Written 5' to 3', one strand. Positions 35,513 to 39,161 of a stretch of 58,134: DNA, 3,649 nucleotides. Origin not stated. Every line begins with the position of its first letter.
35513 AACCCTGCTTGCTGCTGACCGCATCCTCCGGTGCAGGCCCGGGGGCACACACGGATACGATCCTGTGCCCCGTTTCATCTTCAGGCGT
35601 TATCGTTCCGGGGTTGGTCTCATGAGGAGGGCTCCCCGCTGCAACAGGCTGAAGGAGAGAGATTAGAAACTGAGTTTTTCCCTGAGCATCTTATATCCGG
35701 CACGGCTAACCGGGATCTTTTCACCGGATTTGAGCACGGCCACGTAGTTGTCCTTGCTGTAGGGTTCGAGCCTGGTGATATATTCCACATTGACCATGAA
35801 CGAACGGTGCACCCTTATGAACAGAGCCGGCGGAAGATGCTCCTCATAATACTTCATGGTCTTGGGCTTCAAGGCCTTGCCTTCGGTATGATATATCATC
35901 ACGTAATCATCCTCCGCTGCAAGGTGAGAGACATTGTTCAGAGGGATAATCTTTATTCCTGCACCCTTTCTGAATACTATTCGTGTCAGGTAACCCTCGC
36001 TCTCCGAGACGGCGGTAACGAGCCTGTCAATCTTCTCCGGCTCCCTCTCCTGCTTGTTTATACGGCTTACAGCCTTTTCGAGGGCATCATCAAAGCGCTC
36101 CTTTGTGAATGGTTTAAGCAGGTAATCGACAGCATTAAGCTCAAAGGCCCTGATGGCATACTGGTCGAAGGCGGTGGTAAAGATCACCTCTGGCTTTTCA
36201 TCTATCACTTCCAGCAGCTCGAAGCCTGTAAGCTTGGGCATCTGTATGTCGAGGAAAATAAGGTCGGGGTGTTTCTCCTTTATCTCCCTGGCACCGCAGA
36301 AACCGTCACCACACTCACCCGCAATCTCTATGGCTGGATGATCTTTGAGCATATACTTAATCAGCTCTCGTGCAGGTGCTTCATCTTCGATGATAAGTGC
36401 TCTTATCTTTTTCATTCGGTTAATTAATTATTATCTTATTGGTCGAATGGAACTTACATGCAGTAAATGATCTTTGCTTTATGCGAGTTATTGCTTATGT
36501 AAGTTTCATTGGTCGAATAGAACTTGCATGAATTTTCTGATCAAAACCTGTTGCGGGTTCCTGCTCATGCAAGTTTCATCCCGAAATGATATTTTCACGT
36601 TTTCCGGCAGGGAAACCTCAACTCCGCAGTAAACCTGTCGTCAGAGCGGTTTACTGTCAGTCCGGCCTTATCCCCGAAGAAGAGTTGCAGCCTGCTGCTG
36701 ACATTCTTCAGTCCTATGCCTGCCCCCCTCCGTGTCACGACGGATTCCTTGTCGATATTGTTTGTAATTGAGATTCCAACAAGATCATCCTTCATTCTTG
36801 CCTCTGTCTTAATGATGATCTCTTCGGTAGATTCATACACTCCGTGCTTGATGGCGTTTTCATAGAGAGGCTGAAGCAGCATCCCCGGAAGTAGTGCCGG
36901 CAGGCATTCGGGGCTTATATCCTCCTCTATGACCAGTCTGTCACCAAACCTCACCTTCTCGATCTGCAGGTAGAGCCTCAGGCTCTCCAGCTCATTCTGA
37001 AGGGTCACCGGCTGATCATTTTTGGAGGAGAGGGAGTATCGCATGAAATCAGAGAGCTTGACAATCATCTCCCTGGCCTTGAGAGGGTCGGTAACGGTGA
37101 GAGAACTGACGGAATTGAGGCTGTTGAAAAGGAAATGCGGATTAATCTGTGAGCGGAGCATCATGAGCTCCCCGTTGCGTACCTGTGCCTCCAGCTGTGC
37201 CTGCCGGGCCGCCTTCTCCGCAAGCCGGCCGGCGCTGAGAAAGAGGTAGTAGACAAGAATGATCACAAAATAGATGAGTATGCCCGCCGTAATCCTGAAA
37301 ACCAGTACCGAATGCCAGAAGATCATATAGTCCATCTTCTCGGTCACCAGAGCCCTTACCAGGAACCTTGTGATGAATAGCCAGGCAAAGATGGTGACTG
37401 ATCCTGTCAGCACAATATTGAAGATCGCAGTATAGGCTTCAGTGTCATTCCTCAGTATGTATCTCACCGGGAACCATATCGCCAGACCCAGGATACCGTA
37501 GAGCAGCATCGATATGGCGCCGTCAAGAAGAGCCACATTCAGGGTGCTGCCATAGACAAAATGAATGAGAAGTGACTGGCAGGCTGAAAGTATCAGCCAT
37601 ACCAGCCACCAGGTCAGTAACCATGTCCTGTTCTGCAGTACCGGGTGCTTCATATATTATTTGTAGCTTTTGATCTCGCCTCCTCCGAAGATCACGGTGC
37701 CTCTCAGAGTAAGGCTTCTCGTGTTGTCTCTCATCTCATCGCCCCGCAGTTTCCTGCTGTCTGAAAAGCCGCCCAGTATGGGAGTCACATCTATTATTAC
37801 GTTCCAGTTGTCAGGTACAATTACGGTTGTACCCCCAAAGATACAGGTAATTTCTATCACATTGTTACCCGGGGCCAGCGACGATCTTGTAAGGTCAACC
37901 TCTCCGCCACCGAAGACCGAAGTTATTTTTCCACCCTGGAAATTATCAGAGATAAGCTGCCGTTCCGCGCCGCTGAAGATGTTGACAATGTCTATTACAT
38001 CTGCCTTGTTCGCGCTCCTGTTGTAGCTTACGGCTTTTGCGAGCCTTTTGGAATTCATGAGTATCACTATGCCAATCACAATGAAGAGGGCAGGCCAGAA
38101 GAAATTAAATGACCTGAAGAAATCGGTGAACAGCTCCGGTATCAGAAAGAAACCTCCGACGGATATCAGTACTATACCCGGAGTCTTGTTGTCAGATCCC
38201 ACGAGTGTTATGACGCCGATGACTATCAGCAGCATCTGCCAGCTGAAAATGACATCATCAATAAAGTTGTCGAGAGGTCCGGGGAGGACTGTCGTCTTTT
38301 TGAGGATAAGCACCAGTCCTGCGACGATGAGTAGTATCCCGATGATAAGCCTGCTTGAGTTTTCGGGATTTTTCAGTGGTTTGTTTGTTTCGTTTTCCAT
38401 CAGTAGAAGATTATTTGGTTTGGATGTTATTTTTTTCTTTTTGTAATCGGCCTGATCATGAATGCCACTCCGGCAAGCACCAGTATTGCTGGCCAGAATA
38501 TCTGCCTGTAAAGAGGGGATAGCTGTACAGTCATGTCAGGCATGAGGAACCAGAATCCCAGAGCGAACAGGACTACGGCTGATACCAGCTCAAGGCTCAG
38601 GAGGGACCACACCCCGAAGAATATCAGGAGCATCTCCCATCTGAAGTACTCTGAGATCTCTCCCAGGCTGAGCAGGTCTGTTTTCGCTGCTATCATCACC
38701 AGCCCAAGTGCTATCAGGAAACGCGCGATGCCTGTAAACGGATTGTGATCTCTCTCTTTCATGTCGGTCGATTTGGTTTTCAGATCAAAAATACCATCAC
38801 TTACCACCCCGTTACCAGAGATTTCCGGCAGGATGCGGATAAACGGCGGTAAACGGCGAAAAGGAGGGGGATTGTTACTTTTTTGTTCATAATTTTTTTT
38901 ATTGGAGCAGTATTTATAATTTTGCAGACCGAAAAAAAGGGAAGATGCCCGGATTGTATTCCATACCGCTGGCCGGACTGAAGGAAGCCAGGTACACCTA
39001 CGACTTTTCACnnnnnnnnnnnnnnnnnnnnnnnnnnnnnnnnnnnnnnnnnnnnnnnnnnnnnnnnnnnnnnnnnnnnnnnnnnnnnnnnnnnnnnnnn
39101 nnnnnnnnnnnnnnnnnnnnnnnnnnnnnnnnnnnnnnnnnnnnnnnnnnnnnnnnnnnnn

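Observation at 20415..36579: Dispersed ~65-75 nt hairpin element family, always co-oriented with a gene and ending 19-25 nt before its start codon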

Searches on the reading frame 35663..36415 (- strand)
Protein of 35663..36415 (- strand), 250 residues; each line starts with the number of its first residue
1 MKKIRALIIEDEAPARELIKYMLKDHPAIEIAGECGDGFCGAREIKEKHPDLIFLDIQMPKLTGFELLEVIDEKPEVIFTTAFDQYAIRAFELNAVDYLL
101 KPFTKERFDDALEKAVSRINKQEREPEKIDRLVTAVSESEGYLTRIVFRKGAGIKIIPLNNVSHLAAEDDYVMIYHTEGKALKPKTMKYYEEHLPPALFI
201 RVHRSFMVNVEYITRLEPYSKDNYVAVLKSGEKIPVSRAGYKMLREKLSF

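Call 11: search_protein_families(library=pfam, proteins=[window:35663-36415:-], max_evalue=0.001)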
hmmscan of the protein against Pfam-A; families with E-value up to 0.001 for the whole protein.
window:35663-36415:- (250 aa): 2 families
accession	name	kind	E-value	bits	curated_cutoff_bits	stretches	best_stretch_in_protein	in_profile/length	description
PF04397.21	LytTR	-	3.4e-24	85.4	22.6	1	154-248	3-97/98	LytTr DNA-binding domain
PF00072.30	Response_reg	-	8.4e-22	77.9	30.2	1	7-112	2-110/111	Response regulator receiver domain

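Call 64: find_encoding_contigs(protein=window:35663-36415:-, flank=3000, max_places=10)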
Protein window:35663-36415:- (250 aa): no gene with exactly this product is on record in the collection.

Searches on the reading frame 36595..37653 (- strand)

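Call 11: search_protein_families(library=pfam, proteins=[window:36595-37653:-], max_evalue=0.001)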
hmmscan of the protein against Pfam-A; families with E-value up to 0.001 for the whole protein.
window:36595-37653:- (352 aa): 1 family
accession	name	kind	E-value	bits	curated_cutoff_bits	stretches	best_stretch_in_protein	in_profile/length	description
PF06580.19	His_kinase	-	3.3e-29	101.4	25.2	1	162-240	2-81/81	Histidine kinase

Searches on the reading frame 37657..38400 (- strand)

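Call 11: search_protein_families(library=pfam, proteins=[window:37657-38400:-], max_evalue=0.001)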
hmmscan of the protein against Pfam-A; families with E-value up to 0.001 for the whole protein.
window:37657-38400:- (247 aa): 3 families
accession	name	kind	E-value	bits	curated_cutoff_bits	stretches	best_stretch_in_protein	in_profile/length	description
PF22570.1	LiaF-TM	-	1.9e-16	61.1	27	1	19-119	1-96/98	LiaF transmembrane domain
PF18917.5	LiaI-LiaF-like_TM1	-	1.1e-13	51.4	27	2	73-114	2-42/42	LiaI-LiaF-like transmembrane region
PF09922.15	LiaF-like_C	-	1.2e-08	35.3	29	1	156-213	16-73/114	Cell wall-active antibiotics response LiaF, C-terminal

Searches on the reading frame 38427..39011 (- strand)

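Call 11: search_protein_families(library=pfam, proteins=[window:38427-39011:-], max_evalue=0.001)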
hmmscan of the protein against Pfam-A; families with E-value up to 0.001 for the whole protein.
window:38427-39011:- (194 aa): 2 families
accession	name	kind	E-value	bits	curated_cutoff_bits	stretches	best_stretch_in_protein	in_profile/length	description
PF22570.1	LiaF-TM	-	2.6e-09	38.2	27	1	97-190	4-96/98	LiaF transmembrane domain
PF18917.5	LiaI-LiaF-like_TM1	-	5e-08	33.3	27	1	143-184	2-41/42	LiaI-LiaF-like transmembrane region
